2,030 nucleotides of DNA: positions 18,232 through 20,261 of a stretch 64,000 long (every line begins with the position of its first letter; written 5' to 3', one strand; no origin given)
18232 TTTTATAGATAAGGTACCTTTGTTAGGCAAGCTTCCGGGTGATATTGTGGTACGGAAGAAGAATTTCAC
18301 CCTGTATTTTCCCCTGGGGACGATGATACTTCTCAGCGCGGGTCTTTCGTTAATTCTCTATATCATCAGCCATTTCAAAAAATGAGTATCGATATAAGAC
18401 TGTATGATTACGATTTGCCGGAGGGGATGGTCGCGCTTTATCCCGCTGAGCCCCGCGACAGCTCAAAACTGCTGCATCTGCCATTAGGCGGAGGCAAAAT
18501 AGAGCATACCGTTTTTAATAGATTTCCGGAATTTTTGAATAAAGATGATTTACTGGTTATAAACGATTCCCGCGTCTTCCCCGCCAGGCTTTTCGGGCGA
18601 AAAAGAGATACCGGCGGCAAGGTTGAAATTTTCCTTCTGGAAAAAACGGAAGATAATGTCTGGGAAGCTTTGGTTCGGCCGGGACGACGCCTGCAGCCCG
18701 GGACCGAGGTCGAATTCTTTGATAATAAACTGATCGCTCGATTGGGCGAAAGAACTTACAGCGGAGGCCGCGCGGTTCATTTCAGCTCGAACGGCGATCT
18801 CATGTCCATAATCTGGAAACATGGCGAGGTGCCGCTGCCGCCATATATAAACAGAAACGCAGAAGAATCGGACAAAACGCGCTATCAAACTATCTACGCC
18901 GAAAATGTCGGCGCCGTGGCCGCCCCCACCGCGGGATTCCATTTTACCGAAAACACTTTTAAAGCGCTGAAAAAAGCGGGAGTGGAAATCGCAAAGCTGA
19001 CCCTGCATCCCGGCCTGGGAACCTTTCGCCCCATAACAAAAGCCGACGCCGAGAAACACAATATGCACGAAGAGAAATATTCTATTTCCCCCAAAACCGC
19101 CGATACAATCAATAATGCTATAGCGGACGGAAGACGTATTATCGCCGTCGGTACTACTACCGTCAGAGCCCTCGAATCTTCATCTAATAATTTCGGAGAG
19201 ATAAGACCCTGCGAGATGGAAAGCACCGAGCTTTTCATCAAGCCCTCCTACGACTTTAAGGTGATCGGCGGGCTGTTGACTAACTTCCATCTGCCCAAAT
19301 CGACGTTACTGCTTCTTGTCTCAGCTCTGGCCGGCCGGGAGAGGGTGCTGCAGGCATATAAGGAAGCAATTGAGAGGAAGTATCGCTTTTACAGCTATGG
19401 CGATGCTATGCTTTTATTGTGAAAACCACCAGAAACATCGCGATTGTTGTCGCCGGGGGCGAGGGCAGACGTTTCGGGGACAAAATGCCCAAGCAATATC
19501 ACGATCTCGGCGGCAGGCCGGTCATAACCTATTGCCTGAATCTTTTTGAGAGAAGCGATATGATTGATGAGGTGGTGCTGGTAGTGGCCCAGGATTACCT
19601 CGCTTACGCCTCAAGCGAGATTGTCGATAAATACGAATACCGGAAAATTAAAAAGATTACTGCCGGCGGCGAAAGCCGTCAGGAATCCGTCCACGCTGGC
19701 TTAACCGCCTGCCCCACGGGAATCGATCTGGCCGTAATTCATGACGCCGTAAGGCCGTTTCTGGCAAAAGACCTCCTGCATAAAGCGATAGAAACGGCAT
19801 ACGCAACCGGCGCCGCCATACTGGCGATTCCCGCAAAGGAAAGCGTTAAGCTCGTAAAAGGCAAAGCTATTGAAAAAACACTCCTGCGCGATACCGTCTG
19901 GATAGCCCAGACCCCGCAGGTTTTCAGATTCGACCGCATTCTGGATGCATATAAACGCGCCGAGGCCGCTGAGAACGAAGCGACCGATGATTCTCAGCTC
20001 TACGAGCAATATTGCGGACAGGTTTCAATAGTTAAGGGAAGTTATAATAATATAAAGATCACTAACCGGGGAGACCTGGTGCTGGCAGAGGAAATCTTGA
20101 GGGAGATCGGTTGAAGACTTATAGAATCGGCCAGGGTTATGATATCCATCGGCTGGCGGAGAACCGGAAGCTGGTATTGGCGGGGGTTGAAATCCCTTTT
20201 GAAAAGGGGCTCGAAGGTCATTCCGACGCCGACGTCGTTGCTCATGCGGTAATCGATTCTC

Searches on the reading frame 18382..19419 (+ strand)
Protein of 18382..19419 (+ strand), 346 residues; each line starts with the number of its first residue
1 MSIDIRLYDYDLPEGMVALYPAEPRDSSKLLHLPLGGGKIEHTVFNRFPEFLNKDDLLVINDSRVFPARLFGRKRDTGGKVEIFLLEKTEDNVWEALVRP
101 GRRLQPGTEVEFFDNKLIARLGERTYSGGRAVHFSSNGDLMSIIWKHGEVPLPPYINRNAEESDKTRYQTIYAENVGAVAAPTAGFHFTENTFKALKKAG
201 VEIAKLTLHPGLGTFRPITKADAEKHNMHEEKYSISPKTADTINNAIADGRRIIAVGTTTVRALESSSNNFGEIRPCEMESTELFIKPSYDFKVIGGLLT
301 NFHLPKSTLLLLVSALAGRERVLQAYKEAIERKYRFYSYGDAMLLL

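Call 21: search_protein_families(library=pfam, proteins=[window:18382-19419:+], max_evalue=0.00001)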
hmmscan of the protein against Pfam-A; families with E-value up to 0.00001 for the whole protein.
window:18382-19419:+ (346 aa): 1 family
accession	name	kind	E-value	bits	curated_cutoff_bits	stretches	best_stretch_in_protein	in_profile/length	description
PF02547.20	Queuosine_synth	-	1.8e-127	425.4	25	1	7-345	3-322/322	Queuosine biosynthesis protein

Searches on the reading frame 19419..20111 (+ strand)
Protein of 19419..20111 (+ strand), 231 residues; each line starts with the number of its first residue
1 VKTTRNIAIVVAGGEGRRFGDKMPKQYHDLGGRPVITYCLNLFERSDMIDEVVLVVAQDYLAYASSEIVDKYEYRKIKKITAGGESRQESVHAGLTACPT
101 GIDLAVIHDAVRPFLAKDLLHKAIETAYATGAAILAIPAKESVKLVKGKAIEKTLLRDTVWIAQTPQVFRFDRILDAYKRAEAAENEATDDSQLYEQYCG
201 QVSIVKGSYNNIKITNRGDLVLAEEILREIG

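Call 21: search_protein_families(library=pfam, proteins=[window:19419-20111:+], max_evalue=0.00001)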
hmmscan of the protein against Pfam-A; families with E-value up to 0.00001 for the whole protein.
window:19419-20111:+ (231 aa): 2 families
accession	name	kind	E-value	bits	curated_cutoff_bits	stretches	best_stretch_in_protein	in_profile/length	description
PF01128.25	IspD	-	1.3e-53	182.4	27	1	7-228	2-220/221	2-C-methyl-D-erythritol 4-phosphate cytidylyltransferase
PF12804.13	NTP_transf_3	-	1.2e-12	48.8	27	1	8-141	1-125/160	MobA-like NTP transferase domain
